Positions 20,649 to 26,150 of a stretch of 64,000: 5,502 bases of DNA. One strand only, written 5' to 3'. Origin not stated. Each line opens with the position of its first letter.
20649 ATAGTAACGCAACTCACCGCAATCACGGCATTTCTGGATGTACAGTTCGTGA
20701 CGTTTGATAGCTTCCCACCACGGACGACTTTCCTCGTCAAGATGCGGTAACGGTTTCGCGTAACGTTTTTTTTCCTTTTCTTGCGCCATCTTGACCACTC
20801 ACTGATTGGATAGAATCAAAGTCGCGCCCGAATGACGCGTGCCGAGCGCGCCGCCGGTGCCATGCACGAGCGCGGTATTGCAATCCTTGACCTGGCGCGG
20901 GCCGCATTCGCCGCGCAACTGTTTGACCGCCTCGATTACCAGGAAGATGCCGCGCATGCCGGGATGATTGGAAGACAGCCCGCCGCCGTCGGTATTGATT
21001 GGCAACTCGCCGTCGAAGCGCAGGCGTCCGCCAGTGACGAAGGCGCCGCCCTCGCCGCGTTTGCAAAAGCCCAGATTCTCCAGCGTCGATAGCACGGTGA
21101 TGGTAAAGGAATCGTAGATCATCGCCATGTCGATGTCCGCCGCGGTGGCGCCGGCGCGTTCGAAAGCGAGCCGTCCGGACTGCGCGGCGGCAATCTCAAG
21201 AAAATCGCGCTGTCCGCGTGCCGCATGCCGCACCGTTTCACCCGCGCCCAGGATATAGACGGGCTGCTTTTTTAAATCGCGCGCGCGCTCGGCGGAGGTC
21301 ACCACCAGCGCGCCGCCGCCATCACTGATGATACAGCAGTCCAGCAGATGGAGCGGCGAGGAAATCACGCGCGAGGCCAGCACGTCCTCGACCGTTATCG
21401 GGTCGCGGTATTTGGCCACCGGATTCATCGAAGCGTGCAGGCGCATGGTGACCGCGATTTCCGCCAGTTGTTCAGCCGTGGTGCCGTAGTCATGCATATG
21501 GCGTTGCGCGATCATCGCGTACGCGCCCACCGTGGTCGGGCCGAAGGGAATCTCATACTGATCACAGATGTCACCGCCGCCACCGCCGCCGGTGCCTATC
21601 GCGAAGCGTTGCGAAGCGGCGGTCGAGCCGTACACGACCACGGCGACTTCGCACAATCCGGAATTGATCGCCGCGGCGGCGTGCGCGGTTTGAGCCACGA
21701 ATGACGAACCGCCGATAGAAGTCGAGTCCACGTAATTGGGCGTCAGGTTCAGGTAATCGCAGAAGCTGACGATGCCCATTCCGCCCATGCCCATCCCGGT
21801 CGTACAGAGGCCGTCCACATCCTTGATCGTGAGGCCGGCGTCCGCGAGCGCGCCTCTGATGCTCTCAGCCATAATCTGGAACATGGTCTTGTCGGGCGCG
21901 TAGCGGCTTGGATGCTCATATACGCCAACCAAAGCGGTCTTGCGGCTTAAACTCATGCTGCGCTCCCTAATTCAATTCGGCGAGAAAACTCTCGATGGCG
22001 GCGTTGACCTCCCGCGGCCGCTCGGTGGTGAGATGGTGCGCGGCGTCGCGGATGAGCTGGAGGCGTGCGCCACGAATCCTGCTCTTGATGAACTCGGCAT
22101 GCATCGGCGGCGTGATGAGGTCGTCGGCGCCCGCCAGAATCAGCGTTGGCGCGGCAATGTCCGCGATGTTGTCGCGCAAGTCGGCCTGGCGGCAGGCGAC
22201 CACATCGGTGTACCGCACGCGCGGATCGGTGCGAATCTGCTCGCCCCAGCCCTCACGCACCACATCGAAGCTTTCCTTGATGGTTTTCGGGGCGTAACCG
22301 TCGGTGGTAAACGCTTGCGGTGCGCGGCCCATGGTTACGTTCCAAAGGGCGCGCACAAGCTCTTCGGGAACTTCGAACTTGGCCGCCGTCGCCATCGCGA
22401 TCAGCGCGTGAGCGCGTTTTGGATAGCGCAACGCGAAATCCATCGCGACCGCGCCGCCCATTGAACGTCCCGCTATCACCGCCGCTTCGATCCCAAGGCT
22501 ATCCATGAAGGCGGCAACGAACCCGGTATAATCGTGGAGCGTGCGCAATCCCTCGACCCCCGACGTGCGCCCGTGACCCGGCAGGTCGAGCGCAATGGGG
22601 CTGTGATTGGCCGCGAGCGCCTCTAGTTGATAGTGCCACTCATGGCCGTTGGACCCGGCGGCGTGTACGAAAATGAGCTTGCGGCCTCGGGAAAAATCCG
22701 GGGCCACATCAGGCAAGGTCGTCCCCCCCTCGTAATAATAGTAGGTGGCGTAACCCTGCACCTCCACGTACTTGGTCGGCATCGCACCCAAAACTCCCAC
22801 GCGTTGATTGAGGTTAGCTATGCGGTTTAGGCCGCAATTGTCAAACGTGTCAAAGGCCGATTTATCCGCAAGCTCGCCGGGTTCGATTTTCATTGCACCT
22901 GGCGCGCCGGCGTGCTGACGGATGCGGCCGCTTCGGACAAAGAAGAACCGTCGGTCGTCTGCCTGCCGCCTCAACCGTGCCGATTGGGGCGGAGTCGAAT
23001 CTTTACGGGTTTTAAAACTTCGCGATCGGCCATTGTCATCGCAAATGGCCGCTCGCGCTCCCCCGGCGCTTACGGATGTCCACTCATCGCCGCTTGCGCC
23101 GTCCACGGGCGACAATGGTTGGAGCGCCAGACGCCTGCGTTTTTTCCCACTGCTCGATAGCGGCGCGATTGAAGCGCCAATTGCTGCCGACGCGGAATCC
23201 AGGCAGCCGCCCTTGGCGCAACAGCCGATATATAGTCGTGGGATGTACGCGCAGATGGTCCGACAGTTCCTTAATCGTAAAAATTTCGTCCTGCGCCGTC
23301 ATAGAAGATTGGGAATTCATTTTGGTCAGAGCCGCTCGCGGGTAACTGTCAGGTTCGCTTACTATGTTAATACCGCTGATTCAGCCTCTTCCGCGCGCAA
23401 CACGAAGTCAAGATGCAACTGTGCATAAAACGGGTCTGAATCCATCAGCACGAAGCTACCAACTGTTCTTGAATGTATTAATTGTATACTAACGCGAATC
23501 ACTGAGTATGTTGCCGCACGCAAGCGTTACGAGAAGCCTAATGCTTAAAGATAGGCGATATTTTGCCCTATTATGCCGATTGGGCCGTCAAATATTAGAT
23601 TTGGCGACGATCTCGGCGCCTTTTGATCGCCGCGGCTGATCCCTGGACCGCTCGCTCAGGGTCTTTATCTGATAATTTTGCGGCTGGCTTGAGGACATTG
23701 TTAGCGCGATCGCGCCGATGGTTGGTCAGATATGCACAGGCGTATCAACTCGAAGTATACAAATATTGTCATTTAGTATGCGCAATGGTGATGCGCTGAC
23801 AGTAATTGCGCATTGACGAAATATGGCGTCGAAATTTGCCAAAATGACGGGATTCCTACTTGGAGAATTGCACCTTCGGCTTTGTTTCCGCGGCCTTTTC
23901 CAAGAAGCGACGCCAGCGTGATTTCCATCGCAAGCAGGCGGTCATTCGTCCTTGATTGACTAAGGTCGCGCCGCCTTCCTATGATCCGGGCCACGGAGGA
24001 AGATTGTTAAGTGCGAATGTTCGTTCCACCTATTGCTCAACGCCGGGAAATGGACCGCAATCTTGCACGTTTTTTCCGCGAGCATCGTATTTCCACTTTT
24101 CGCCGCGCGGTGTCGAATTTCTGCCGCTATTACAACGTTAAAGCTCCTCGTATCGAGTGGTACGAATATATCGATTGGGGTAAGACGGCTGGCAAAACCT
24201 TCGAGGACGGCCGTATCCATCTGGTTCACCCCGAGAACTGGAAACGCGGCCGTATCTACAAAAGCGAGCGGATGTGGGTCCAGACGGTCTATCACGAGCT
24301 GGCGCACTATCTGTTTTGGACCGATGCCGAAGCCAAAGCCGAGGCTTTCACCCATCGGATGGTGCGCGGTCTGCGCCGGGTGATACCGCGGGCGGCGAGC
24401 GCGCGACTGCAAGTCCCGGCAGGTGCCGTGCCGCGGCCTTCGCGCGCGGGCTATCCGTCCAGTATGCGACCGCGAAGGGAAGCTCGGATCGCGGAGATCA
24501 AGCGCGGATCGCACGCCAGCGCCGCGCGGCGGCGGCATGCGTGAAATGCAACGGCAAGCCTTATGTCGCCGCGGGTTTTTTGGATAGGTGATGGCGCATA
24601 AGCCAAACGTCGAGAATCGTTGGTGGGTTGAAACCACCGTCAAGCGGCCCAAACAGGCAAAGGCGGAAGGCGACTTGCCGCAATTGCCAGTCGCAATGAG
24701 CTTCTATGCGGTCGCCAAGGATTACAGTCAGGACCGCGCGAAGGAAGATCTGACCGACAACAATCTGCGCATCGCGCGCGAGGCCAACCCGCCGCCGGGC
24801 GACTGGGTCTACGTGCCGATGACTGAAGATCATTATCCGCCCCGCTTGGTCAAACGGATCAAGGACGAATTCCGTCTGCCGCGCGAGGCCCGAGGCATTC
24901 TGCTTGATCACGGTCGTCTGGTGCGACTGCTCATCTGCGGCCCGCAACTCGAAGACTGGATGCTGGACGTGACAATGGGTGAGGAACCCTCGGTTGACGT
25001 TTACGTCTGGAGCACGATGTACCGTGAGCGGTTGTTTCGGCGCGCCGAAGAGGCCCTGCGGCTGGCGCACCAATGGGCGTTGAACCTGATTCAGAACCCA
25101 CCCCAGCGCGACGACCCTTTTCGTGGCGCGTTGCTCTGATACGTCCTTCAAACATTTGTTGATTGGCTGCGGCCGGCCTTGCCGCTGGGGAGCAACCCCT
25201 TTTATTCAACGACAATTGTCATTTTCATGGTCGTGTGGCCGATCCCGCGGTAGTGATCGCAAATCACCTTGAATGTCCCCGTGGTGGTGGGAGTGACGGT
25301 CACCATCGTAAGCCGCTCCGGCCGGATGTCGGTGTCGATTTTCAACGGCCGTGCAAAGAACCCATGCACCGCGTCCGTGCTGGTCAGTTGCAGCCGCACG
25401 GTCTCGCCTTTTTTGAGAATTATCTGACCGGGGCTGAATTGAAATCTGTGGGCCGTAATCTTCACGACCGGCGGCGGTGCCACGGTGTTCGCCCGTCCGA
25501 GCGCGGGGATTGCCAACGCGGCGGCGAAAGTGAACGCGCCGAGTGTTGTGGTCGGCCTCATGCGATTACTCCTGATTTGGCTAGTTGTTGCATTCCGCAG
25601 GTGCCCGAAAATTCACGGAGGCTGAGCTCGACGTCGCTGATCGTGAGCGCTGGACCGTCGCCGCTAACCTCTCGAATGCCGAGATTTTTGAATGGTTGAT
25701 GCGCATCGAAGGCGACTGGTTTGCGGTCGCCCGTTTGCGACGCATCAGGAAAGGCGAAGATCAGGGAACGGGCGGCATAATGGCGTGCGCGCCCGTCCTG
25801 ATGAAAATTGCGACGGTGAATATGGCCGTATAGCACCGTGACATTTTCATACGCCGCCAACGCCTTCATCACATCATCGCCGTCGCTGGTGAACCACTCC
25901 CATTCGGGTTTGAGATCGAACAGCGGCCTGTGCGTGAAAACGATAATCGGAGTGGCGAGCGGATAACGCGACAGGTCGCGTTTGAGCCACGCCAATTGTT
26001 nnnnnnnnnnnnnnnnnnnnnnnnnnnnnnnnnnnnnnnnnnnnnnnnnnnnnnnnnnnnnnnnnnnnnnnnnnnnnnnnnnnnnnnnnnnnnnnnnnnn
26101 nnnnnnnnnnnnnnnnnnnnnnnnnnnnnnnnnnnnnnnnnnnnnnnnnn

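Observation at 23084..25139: AT-rich accessory stretch: excisionase-type HTH, a 690-bp low-GC spacer with a consensus promoter, an HExxH protein and an unknown protein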

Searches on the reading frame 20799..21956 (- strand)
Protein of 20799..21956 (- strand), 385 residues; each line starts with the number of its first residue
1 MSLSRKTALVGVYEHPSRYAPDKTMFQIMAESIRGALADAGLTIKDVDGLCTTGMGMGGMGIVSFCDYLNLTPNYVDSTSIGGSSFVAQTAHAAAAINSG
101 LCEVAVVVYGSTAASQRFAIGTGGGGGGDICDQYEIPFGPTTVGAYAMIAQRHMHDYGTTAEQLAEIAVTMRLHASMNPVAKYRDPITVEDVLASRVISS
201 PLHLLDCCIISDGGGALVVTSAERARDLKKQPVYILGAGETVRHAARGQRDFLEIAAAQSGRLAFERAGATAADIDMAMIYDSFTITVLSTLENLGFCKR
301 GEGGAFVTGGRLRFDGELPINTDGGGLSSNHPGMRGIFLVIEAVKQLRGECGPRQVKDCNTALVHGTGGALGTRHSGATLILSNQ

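Call 4: search_protein_families(library=pfam, proteins=[window:20799-21956:-], max_evalue=0.01)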
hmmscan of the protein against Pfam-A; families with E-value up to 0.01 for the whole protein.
window:20799-21956:- (385 aa): 2 families
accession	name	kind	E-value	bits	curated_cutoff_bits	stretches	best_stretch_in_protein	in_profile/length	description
PF22691.2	Thiolase_C_1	-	7.4e-57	191.6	28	1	240-383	2-143/144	Thiolase C-terminal domain-like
PF02803.24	Thiolase_C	-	3.3e-06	27.2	27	1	250-351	17-101/123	Thiolase, C-terminal domain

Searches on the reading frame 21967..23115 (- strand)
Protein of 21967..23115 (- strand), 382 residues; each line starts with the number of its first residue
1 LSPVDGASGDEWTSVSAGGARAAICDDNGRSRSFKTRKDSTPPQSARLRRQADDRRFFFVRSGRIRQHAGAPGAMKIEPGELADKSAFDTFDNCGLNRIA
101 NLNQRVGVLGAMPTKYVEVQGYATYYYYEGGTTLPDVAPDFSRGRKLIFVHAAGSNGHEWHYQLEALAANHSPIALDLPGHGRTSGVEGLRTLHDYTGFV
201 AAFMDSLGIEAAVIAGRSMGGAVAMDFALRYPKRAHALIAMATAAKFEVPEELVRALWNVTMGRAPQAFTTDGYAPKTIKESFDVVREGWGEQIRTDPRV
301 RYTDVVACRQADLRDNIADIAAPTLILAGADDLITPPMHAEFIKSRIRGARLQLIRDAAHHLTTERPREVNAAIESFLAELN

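Call 4: search_protein_families(library=pfam, proteins=[window:21967-23115:-], max_evalue=0.01)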
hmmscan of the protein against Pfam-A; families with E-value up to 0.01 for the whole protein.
window:21967-23115:- (382 aa): 7 families
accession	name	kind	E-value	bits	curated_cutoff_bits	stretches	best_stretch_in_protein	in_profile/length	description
PF12697.13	Abhydrolase_6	-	1.7e-22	81.6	26.3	1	147-373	1-217/217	Alpha/beta hydrolase family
PF00561.26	Abhydrolase_1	-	2.7e-22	80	25.8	1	147-362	3-240/245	alpha/beta hydrolase fold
PF12146.15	Hydrolase_4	-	2.6e-18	66.7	27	1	148-366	8-238/239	Serine aminopeptidase, S33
PF00975.26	Thioesterase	-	0.00097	19.9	26.4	1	146-241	2-97/226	Thioesterase domain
PF00756.26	Esterase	-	0.002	18.4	22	1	212-242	117-147/251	Putative esterase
PF08386.16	Abhydrolase_4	-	0.003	18.1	21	1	318-380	31-93/103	TAP-like protein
PF20408.4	Abhydrolase_11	-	0.0073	16.5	27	0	210-240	76-104/193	Alpha/beta hydrolase domain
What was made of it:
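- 21967..22782 (-): Alpha/beta-hydrolase gene (271 aa), the first enzyme gene of the hydrolase-thiolase-ChsH2-PHP-MaoC operon. The listed ORF that runs on to 23115 is an over-extension. Pfam Abhydrolase_6/1 at 1e-22 (call 4).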

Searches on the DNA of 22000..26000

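Call 6: search_rna_families(source=window, start=22000, end=26000, threshold=evalue, max_evalue=1)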
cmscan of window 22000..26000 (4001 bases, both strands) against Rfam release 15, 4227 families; matches with E-value up to 1: 0.
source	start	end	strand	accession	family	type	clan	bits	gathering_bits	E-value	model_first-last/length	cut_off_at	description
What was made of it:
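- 23321..24010 (.): 690-bp divergent intergenic spacer with GC 0.49. It holds the two regulatory regions back to back and is non-coding. No Rfam family matches (call 6).
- Tried and rejected: Rfam scan of 22000-26000 at E<=1: nothing (call 6).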

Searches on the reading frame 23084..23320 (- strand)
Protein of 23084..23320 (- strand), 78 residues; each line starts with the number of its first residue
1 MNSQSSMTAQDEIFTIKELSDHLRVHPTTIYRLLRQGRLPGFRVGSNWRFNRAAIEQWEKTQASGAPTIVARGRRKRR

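Call 4: search_protein_families(library=pfam, proteins=[window:23084-23320:-], max_evalue=0.01)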
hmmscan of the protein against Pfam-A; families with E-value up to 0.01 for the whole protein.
window:23084-23320:- (78 aa): 6 families
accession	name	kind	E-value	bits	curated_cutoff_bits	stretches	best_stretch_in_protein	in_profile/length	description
PF12728.13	HTH_17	-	1.3e-15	57.8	27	1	14-61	2-49/51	Helix-turn-helix domain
PF00376.29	MerR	-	0.00025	21.3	28.2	1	15-49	1-36/38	MerR family regulatory protein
PF13384.12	HTH_23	-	0.0016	18.6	24.6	1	13-36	17-40/50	Homeodomain-like domain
PF13338.12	AbiEi_4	-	0.0029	18.1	25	1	12-39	12-38/49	Transcriptional regulator, AbiEi antitoxin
PF13936.12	HTH_38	-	0.0061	16.7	27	0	16-36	23-43/44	Helix-turn-helix domain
PF13542.12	HTH_Tnp_ISL3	-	0.0061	16.4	27.4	0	10-35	25-48/51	Helix-turn-helix domain of transposase family ISL3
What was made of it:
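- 23084..23320 (-): HTH_17 (excisionase-type / MerR-like winged helix) gene. It is 78 aa from ATG 23320, or more likely 72 aa from ATG 23302. Pfam HTH_17 at 1.3e-15 (call 4).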

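Call 7: search_protein_families(library=ncbifam, proteins=[window:23084-23320:-], max_evalue=1)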
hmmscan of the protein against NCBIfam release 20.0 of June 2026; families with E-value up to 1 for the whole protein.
window:23084-23320:- (78 aa): 3 families
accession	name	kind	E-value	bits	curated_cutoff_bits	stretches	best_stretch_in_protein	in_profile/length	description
NF047737.1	antiphage_MADS1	equivalog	7.2e-16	58.2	80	1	11-58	1-48/49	methylation-associated defense system helix-turn-helix domain-containing protein MAD1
TIGR01764.1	excise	domain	1.1e-13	51.3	28.8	1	14-58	2-46/49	excisionase family DNA-binding protein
NF033787.1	HTH_BldC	subfamily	0.0053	16.6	77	1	13-56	2-46/49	BldC family transcriptional regulator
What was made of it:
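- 23084..23320 (-): MAD1 scores 58 bits, below its cut-off of 80 (call 7).
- On Excisionase / integrative element: HTH_17 scores 57.8, above its cut-off of 27 (calls 4, 7).
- On MADS defence system (MAD1): 58.2 bits against a cut-off of 80 (call 7).
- Closest known: BldC / Xis / TorI-type small HTH_17. Same: The 72-78-aa protein consists of a single HTH_17 domain (calls 4, 7).
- Closest known: BldC / Xis / TorI-type small HTH_17. Different: The BldC model scores 16.6 bits against a cut-off of 77, and MAD1 scores 58 against 80 (call 7).
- Checked: HTH: Pfam HTH_17 at 1.3e-15 and TIGR01764 'excise' at 1.1e-13 (calls 4, 7).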

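Call 8: search_protein_families(library=phrogs, proteins=[window:23084-23320:-], max_evalue=1)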
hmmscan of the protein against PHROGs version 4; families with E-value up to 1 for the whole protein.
window:23084-23320:- (78 aa): 19 families
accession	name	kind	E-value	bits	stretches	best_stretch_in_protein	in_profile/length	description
phrog_66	-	integration and excision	8.5e-13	49.7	1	4-72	84-153/412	excisionase and transcriptional regulator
phrog_15534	-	DNA, RNA and nucleotide metabolism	1.1e-09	39.7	1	2-62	32-91/93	HTH DNA binding protein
phrog_1840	-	integration and excision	3.6e-09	38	1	14-66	7-60/90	excisionase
phrog_6401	-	DNA, RNA and nucleotide metabolism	5e-09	36.9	1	9-63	5-60/64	DNA binding protein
phrog_10045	-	DNA, RNA and nucleotide metabolism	2.6e-08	34.6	1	8-57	15-65/74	HTH DNA binding protein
phrog_57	-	head and packaging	3.8e-07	31.1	1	4-63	3-63/199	terminase small subunit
phrog_7338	-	unknown function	1.4e-05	26.2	1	9-63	26-81/87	-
phrog_2907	-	integration and excision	4.9e-05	24.7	1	10-57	3-55/117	excisionase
phrog_25665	-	integration and excision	0.00043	21.4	1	9-56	21-68/93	excisionase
phrog_597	-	DNA, RNA and nucleotide metabolism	0.0012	19.8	1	6-76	105-179/200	DNA binding protein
phrog_25262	-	unknown function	0.012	16.5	1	6-60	27-82/106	-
phrog_3642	-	DNA, RNA and nucleotide metabolism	0.019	15.9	1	12-43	20-51/79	HTH DNA binding protein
phrog_668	-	DNA, RNA and nucleotide metabolism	0.02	15.6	1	11-62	61-113/181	HTH DNA binding protein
phrog_14131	-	DNA, RNA and nucleotide metabolism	0.033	14.3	1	14-39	253-278/351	DNA binding protein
phrog_7735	-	integration and excision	0.05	15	1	13-60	5-51/99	excisionase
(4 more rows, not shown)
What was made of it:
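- The HTH matches the excisionase-family domain TIGR01764 and phage excisionase PHROGs (calls 7, 8).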

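Call 9: search_protein_families(library=padloc, proteins=[window:23084-23320:-], max_evalue=1)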
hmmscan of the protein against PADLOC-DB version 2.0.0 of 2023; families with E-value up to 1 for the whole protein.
window:23084-23320:- (78 aa): 1 family
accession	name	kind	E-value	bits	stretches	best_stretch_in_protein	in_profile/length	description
PDLC04133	mad1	-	5.2e-12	43.9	1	13-61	5-53/60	mads_1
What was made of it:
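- On MADS defence system (MAD1): PADLOC hits only mad1, and neither of the two downstream proteins gives a PADLOC hit (call 9).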

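Call 63: find_related_loci(query=window:23087-23320:-, collection=metagenome_contigs, flank=3000)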
Query window:23087-23320:- (78 aa) in metagenome_contigs; peptide patterns used: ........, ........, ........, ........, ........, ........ (x = any residue, [..] = any of these).
600 stretches matched a pattern (row limit reached: there are more); 125 encode a relative of the query (tblastn E <= 1e-3); the best 80 are kept; 80 distinct loci.
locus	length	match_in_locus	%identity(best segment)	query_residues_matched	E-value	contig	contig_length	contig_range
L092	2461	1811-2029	89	6-78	2e-42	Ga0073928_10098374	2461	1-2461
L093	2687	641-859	89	6-78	2e-42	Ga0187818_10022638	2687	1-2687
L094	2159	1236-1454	89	6-78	2e-42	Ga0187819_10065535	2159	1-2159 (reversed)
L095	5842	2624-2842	86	6-78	6e-41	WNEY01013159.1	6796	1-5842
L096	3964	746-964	86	6-78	7e-41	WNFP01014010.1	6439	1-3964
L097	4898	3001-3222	89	6-78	2e-40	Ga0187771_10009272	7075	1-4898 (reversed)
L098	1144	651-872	85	5-78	3e-41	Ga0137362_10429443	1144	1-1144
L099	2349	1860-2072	86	6-76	8e-40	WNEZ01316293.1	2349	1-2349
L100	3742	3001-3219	84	6-78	7e-39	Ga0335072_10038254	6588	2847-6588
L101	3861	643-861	84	6-78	7e-39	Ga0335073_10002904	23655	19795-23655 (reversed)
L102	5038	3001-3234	82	1-77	2e-38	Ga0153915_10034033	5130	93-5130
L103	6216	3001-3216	83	6-77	7e-38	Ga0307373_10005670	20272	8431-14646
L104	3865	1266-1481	83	6-77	7e-38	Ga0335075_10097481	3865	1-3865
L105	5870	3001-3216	83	6-77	9e-38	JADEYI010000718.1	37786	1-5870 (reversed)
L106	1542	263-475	83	7-77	4e-38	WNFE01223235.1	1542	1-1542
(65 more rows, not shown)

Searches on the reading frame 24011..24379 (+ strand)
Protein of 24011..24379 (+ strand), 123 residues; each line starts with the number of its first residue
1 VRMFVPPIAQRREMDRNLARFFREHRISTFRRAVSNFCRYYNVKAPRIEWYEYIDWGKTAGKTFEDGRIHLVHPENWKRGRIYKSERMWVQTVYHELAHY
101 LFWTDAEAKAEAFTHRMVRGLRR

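Call 69: search_dna_similar(query=window:24011-24379:+, collection=plasmids, mode=protein, max_evalue=0.01, max_rows=10)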
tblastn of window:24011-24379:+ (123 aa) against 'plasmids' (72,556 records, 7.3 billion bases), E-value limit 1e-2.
No match.

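Call 70: search_dna_similar(query=window:24011-24379:+, collection=phages, mode=protein, max_evalue=0.01, max_rows=10)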
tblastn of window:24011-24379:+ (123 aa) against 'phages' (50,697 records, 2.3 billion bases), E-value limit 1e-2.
No match.
